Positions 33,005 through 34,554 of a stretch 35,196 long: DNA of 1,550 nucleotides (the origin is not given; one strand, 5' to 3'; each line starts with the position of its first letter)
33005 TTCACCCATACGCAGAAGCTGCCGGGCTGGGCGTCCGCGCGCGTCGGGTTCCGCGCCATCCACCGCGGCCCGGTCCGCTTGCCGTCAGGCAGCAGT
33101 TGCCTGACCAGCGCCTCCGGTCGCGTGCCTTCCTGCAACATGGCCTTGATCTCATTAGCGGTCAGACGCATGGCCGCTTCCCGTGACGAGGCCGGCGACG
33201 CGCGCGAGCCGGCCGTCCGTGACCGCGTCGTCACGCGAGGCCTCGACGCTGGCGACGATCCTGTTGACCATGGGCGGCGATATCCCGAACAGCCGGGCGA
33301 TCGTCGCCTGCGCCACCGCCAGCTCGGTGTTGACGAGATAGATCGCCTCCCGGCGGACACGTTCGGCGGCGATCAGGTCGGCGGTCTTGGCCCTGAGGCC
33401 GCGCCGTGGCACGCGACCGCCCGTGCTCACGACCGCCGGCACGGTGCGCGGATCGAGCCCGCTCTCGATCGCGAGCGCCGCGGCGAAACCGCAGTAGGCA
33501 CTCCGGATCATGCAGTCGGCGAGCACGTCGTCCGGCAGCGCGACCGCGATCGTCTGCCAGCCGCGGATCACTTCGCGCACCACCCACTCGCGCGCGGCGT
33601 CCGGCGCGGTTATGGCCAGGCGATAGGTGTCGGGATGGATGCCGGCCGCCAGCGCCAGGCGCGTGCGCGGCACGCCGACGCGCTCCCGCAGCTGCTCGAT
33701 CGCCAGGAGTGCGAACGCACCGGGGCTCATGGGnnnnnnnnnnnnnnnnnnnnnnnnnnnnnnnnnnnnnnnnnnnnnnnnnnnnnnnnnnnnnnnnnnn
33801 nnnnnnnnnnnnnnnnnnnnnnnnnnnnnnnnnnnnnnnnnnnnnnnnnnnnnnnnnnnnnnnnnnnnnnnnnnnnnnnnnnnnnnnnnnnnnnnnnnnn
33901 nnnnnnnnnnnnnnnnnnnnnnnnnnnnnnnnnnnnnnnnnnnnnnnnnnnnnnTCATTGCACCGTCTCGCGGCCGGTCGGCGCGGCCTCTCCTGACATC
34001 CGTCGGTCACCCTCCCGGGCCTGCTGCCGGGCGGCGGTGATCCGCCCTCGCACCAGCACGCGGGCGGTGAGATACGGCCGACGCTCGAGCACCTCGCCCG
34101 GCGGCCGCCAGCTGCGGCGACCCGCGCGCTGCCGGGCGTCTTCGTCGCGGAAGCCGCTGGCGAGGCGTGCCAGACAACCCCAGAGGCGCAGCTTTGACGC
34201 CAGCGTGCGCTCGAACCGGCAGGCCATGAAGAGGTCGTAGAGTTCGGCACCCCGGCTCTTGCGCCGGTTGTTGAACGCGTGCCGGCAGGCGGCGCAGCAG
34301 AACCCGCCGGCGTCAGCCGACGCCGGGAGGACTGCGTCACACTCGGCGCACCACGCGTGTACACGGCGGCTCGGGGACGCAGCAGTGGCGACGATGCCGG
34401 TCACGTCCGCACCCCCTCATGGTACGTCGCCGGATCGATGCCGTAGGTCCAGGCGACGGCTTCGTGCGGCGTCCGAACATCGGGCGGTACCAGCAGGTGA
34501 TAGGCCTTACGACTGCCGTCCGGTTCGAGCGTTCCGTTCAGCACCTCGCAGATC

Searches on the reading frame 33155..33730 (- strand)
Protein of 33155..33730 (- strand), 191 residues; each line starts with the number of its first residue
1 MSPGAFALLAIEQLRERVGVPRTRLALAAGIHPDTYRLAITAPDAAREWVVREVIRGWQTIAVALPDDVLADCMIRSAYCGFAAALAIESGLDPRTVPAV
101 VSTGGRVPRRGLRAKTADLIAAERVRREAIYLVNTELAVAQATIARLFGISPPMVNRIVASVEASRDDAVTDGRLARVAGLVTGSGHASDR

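Call 8: search_protein_families(library=phrogs, proteins=[window:33155-33730:-])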
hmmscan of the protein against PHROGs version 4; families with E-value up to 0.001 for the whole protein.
window:33155-33730:- (191 aa): 0 families

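Call 9: search_protein_families(library=pfam, proteins=[window:33155-33730:-], max_evalue=0.01)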
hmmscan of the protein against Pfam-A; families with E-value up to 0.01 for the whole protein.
window:33155-33730:- (191 aa): 2 families
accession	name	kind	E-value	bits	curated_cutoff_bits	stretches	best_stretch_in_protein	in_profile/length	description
PF13384.12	HTH_23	-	0.00052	20.2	24.6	0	122-168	3-47/50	Homeodomain-like domain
PF01381.28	HTH_3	-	0.0039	17.6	23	0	11-36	1-26/55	Helix-turn-helix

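Call 80: search_protein_families(library=ncbifam, proteins=[window:33155-33730:-], max_evalue=0.01)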
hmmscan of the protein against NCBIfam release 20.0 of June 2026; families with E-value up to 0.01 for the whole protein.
window:33155-33730:- (191 aa): 0 families

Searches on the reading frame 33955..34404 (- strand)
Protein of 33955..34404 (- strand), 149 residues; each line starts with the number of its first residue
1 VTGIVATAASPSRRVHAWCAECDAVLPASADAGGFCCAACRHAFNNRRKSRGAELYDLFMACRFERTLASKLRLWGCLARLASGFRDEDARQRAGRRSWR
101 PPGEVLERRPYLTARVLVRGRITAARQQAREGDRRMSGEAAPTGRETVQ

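Call 8: search_protein_families(library=phrogs, proteins=[window:33955-34404:-])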
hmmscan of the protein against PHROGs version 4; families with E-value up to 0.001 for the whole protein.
window:33955-34404:- (149 aa): 1 family
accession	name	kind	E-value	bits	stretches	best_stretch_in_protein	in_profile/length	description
phrog_20494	-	unknown function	2.9e-29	102.7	1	17-114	6-103/115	-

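Call 9: search_protein_families(library=pfam, proteins=[window:33955-34404:-], max_evalue=0.01)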
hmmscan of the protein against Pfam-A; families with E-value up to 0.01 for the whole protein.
window:33955-34404:- (149 aa): 1 family
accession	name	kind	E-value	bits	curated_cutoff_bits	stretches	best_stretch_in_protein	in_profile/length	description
PF07102.17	YbcO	-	0.0053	17.2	29.9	0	32-70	48-86/92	Putative nuclease YbcO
